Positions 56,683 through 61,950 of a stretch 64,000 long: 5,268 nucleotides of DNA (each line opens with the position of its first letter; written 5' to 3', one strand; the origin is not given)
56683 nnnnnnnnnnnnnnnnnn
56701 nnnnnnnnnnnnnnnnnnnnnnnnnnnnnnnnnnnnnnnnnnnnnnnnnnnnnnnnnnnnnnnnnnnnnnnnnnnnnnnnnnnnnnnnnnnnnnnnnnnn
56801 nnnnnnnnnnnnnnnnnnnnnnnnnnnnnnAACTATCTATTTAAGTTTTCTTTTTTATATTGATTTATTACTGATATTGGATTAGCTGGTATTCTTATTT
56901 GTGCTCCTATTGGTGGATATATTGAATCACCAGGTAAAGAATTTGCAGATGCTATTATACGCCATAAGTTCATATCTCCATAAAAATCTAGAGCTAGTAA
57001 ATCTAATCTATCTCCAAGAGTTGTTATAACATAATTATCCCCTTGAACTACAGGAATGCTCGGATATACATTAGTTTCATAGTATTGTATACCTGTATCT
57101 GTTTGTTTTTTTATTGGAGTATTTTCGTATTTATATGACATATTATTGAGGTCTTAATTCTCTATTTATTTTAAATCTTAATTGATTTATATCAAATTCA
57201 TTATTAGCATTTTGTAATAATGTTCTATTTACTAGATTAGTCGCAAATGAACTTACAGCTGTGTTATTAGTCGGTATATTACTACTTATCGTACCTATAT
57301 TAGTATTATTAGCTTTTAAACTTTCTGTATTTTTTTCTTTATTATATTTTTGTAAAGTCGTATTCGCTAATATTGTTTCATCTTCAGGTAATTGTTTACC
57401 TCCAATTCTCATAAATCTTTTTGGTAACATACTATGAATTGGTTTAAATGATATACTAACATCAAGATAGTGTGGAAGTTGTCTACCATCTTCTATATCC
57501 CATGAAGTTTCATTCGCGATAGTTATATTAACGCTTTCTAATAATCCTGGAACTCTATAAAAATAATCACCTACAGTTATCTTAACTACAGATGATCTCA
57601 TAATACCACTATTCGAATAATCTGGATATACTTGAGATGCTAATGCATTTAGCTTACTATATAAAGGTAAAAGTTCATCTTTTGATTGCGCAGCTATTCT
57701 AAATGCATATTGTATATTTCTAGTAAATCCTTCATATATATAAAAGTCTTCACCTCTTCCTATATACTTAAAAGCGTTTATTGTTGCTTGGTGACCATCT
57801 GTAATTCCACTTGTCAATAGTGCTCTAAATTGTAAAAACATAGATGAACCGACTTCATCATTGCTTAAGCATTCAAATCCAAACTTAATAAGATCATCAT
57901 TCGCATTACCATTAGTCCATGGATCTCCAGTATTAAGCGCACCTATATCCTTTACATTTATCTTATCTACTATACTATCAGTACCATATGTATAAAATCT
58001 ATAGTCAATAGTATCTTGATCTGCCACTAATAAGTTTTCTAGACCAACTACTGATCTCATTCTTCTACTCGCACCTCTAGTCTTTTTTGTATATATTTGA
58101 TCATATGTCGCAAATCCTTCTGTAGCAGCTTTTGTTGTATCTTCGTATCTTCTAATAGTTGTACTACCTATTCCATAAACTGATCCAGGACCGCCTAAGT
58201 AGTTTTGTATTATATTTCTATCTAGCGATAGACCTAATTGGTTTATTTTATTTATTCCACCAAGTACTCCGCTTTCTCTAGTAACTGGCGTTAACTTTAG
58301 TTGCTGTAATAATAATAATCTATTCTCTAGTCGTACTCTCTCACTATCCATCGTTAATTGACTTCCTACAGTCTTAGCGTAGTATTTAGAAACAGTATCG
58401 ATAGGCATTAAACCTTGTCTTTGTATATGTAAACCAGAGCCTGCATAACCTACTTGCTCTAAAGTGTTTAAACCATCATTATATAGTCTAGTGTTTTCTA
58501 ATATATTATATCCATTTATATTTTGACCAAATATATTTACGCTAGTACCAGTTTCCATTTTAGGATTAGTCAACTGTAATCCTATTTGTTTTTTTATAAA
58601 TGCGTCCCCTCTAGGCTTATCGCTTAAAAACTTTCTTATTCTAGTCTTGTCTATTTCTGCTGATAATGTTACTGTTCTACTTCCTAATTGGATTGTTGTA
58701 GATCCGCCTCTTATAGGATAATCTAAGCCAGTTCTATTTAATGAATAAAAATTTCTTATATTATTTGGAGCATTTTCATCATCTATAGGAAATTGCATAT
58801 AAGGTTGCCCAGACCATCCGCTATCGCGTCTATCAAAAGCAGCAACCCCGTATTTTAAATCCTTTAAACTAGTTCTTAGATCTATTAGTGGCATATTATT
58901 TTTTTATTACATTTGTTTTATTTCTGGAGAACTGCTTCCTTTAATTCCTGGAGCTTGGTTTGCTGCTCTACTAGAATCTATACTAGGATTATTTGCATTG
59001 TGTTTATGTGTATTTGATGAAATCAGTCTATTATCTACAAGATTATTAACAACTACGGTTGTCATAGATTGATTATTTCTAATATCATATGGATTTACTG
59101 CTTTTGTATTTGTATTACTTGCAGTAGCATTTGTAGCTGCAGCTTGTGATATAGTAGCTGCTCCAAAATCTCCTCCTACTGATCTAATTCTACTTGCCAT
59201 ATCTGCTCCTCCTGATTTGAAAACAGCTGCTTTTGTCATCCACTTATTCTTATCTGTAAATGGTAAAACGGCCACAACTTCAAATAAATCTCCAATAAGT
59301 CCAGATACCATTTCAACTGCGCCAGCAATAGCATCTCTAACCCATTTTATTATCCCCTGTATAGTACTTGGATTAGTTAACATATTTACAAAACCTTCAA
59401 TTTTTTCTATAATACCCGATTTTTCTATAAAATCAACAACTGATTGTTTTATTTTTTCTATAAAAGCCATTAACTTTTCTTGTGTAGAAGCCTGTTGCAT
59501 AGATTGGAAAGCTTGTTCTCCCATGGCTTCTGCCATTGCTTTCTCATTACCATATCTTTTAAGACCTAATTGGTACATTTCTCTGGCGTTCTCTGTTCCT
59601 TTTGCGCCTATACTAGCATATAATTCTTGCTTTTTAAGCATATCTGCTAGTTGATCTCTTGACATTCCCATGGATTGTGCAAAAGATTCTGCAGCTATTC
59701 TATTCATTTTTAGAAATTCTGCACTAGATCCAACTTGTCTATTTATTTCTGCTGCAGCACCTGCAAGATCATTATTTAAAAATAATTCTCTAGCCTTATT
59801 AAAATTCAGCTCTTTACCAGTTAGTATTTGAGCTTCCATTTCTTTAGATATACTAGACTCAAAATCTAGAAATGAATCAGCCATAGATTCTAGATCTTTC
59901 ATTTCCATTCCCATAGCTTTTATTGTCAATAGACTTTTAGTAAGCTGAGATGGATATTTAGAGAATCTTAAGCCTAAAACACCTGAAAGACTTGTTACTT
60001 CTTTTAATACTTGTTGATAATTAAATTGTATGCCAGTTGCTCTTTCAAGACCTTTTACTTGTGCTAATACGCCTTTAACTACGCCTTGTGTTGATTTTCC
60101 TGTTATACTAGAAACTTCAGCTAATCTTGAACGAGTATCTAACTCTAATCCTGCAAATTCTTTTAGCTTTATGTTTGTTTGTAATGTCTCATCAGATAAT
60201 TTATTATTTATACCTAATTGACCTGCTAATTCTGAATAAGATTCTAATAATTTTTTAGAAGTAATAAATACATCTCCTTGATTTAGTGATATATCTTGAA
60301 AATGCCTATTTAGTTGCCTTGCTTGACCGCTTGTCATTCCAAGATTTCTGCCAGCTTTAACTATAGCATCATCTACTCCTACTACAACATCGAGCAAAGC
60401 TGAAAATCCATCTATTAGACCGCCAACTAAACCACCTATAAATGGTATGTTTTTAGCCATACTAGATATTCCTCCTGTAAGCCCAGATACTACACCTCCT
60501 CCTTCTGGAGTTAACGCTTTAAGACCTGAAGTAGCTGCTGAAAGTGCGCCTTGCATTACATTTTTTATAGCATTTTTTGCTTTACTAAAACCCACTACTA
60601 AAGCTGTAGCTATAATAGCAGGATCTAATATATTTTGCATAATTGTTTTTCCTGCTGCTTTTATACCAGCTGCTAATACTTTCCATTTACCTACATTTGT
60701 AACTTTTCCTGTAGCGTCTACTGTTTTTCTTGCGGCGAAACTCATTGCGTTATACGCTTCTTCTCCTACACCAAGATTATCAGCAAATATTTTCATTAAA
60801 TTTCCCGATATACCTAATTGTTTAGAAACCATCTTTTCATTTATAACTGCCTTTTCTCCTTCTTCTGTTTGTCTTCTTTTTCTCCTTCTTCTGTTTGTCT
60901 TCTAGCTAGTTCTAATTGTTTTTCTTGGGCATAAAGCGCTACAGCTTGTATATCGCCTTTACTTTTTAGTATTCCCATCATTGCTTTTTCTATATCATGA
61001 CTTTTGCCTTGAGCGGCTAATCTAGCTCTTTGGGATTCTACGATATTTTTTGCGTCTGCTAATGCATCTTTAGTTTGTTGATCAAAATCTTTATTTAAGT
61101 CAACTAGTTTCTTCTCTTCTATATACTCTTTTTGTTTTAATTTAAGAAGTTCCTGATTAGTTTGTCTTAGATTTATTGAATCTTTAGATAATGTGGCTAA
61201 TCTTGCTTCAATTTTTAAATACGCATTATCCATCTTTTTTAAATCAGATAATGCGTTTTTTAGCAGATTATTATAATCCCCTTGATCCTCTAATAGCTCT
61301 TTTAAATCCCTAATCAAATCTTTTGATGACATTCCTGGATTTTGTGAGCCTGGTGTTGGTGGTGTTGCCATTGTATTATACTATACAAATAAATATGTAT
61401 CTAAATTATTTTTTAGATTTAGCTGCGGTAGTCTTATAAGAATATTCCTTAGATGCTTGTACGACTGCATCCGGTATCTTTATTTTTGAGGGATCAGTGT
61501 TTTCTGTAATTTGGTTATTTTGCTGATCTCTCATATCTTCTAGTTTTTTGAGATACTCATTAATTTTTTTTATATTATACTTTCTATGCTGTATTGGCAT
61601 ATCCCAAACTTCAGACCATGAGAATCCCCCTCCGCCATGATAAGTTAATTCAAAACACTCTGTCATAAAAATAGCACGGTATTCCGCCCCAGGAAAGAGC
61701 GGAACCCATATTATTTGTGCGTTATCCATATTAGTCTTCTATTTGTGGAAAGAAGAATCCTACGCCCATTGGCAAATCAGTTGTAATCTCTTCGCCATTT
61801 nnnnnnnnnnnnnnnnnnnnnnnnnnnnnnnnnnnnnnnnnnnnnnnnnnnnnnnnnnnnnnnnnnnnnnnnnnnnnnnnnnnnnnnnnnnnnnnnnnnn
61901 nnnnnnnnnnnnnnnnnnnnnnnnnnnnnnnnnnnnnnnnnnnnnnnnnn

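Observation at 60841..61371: Tape-measure gene split by a perfect 25-26-nt tandem duplication (frameshift or recoding candidate)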

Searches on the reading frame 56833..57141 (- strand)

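Call 6: search_protein_families(library=pfam, proteins=[window:56833-57141:-], max_evalue=0.01)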
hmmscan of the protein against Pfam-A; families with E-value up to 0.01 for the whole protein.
window:56833-57141:- (102 aa): 1 family
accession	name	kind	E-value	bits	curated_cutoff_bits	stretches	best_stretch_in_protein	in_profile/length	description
PF05489.18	Phage_tail_X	-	0.0072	16.4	22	0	38-85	3-52/60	Phage Tail Protein X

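Call 7: search_protein_families(library=phrogs, proteins=[window:56833-57141:-], max_evalue=0.001)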
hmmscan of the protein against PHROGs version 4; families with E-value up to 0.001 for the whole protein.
window:56833-57141:- (102 aa): 3 families
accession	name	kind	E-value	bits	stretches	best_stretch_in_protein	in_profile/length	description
phrog_7145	-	tail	1.5e-09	38.9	1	4-88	7-95/108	baseplate wedge subunit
phrog_15542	-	tail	0.00043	21.2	1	13-99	13-102/110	tail sheath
phrog_46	-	tail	0.00065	20.7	1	37-90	9-64/130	baseplate hub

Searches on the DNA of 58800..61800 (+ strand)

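Call 5: search_dna_similar(query=window:58800-61800:+, collection=phages, mode=near, max_rows=20)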
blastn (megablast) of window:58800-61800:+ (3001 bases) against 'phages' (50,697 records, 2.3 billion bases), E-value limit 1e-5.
No match.
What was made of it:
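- Tried and rejected: (1) Megablast of 58800-61800 against GenBank phages found no match (call 5), so no cultured near relative exists.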

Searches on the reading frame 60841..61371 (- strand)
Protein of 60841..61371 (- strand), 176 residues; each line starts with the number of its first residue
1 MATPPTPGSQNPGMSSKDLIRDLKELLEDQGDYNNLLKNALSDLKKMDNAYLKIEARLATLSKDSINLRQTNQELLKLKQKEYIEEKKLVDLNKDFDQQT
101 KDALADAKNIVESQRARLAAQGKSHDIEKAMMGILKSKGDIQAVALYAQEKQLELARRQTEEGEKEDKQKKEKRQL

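Call 6: search_protein_families(library=pfam, proteins=[window:60841-61371:-], max_evalue=0.01)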
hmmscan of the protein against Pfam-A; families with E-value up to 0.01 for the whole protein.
window:60841-61371:- (176 aa): 1 family
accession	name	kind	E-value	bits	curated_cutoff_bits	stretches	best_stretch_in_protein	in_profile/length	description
PF20155.4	TMP_3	-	0.0061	16.7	41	1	47-133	6-96/192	Tape measure protein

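Call 7: search_protein_families(library=phrogs, proteins=[window:60841-61371:-], max_evalue=0.001)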
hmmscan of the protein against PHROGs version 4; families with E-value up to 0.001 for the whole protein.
window:60841-61371:- (176 aa): 0 families

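Call 10: find_encoding_contigs(protein=window:60841-61371:-, flank=3000, max_places=10)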
Protein window:60841-61371:- (176 aa): no gene with exactly this product is on record in the collection.

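Call 16: list_cluster_members(proteins=[P0001, window:60841-61371:-])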
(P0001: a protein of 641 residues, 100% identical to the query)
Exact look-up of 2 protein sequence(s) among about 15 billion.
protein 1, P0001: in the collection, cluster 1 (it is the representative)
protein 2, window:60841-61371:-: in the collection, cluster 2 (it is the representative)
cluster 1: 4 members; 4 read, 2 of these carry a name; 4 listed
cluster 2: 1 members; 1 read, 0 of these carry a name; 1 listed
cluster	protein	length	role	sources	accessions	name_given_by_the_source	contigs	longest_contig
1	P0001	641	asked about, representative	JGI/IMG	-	-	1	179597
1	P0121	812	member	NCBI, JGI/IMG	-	hypothetical protein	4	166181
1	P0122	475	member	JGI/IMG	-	hypothetical protein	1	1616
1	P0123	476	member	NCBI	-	-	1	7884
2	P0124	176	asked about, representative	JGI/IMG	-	-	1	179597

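Call 19: find_encoding_contigs(protein=P0121, flank=10000, max_places=10)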
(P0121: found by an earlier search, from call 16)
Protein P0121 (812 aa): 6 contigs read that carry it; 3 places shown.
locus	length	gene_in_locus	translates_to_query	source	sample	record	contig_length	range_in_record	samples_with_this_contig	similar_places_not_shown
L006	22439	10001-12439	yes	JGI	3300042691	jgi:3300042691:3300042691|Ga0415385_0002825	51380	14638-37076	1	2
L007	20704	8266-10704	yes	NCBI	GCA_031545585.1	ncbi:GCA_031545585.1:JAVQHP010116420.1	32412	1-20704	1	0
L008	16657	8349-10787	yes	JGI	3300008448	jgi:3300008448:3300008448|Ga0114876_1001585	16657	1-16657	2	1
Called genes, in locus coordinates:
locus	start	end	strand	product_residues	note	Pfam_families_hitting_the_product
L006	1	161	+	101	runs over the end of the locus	-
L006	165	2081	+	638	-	-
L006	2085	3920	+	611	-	PF00754:F5_F8_type_C (weak)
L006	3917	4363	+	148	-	PF07087:DUF1353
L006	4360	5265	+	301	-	PF02412:TSP_3 (faint)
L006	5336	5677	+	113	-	-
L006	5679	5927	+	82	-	-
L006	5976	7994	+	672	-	PF04984:Phage_sheath_1, PF17482:Phage_sheath_1C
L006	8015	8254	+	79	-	-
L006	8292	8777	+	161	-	-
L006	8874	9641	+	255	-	PF12322:T4_baseplate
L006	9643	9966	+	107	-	-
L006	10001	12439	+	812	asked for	-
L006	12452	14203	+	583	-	-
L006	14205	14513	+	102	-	-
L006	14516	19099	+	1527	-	-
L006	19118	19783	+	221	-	-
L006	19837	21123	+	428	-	-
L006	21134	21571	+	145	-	-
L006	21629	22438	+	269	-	-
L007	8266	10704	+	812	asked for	-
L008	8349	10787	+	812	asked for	-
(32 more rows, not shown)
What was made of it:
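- On Tail tape measure protein: The near-identical sibling L006 has a Pfam sheath-domain gene at that first position (call 19).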

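Call 29: search_dna_similar(query=P0121, collection=phages, mode=protein, max_rows=15)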
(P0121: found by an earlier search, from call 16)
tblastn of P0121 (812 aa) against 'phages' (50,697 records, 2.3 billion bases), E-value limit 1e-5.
Records with a match: 5; places in all: 5; records where one place covers at least 80% of the query: 0.
Best place of each record, by identity: <60% 5.
By first word of the organism name: Flavobacterium 4; Microcystis 1.
By host as written in the record: Flavobacterium sp. LMO8 4; Microcystis elabens 1.
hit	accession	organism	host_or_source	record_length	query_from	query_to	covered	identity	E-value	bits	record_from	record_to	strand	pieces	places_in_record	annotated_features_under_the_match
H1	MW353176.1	Flavobacterium phage vB_FspM_immuto_3-5A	Flavobacterium sp. LMO8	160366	333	677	42%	30.0%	2e-25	119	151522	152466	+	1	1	tail tape measure protein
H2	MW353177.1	Flavobacterium phage vB_FspM_immuto_13-6C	Flavobacterium sp. LMO8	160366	333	677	42%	30.0%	2e-25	119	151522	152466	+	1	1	tail tape measure protein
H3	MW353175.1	Flavobacterium phage vB_FspM_immuto_2-6A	Flavobacterium sp. LMO8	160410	333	677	42%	30.0%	2e-25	119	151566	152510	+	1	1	tail tape measure protein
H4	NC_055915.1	Flavobacterium phage vB_FspM_immuto_2-6A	Flavobacterium sp. LMO8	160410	333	677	42%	30.0%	2e-25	119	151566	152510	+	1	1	tail tape measure protein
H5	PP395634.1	Microcystis phage Mel-JY01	Microcystis elabens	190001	302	570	33%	28.4%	2e-19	100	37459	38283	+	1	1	hypothetical protein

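Call 30: get_annotated_region(hit=H1, flank=5000)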
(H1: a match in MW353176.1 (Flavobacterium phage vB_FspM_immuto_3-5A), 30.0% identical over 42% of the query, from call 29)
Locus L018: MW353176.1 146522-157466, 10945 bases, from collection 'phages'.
description: Flavobacterium phage vB_FspM_immuto_3-5A, complete genome.
organism: Flavobacterium phage vB_FspM_immuto_3-5A (NCBI taxid 2801478)
taxonomy: Viruses; Duplodnaviria; Heunggongvirae; Uroviricota; Caudoviricetes; Immutovirus
host: Flavobacterium sp. LMO8; source: Baltic Sea mesocosm; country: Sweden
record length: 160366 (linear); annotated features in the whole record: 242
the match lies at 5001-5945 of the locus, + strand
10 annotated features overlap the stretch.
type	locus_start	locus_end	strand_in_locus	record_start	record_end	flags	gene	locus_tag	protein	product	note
CDS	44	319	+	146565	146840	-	-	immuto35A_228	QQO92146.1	hypothetical protein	-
CDS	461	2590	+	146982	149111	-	-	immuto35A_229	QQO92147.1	tail sheath protein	-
CDS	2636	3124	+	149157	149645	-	-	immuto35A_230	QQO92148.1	tail completion protein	-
CDS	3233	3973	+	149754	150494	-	-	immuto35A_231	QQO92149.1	baseplate hub subunit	-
CDS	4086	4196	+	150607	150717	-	-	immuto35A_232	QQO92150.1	hypothetical protein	-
CDS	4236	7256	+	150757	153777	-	-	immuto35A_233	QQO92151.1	tail tape measure protein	-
CDS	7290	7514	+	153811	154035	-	-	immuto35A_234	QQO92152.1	hypothetical protein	-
CDS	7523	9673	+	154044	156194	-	-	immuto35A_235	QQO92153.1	hypothetical protein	-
CDS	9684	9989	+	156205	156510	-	-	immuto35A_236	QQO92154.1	hypothetical protein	-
CDS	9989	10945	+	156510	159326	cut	-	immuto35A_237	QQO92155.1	carboxypeptidase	-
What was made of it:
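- The 'tape measure' label itself rests on gene order and on a 30%-identity match to an annotated but not experimentally tested tape-measure gene (calls 29, 30).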

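Call 36: search_protein_families(library=pfam, proteins=[P0121], max_evalue=0.01)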
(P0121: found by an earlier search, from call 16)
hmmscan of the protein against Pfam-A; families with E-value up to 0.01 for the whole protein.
P0121 (812 aa): 0 families

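Call 38: search_solved_structures(query=P0121, max_evalue=1)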
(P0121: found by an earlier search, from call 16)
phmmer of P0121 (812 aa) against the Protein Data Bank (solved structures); distinct sequences matched with E-value up to 1: 1.
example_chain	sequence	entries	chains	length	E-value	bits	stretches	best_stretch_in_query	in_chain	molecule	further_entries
9hyu_M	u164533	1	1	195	0.11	14.4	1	62-120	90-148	Photosystem I protein (PsaM)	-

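Call 39: search_protein_families(library=phrogs, proteins=[P0121], max_evalue=1)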
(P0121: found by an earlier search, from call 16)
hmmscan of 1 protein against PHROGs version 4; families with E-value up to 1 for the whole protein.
P0121 (812 aa): 3 families
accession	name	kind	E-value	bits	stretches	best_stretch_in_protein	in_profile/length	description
phrog_15575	-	unknown function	0.14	13.2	1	612-663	114-164/193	-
phrog_1314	-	DNA, RNA and nucleotide metabolism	0.18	11.9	0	10-60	200-250/394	HNH endonuclease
phrog_18771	-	unknown function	0.29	12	0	34-82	30-78/93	-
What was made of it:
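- On Tail tape measure protein: Nothing on the 812-aa protein in Pfam, PHROGs or PDB (calls 36, 38, 39).
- Pfam, PHROGs and PDB give no significant hit on the full protein (calls 36, 38, 39).
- Tried and rejected: (5) Pfam, PHROGs and PDB searches with the restored 812-aa protein gave nothing significant (calls 36, 38, 39).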

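Call 44: find_homologous_proteins(query=P0124, max_evalue=1e-20)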
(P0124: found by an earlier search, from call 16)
Query P0124 (176 aa): 5 proteins with E <= 1e-20 among 220 candidates.
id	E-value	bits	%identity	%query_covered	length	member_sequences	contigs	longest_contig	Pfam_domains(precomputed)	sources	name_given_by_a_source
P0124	7.4e-101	353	100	100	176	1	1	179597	-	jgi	-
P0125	4.4e-55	204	62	88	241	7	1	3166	-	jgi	jgi:hypothetical protein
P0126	6.2e-42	161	60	85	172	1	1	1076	-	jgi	jgi:Tfp pilus assembly protein PilN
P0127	9.3e-36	141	53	89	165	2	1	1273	-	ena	-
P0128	4.2e-34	136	53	87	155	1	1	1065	-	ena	-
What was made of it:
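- The frameshifted 176-aa product is a singleton cluster, and no second protein at or near 100% identity was found (calls 16, 44). It is seen in only one contig among 15 billion proteins (calls 16, 44). The product has no independent sighting (calls 16, 44).
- Tried and rejected: (4) A search for any second protein carrying the frameshifted tail found none (call 44).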
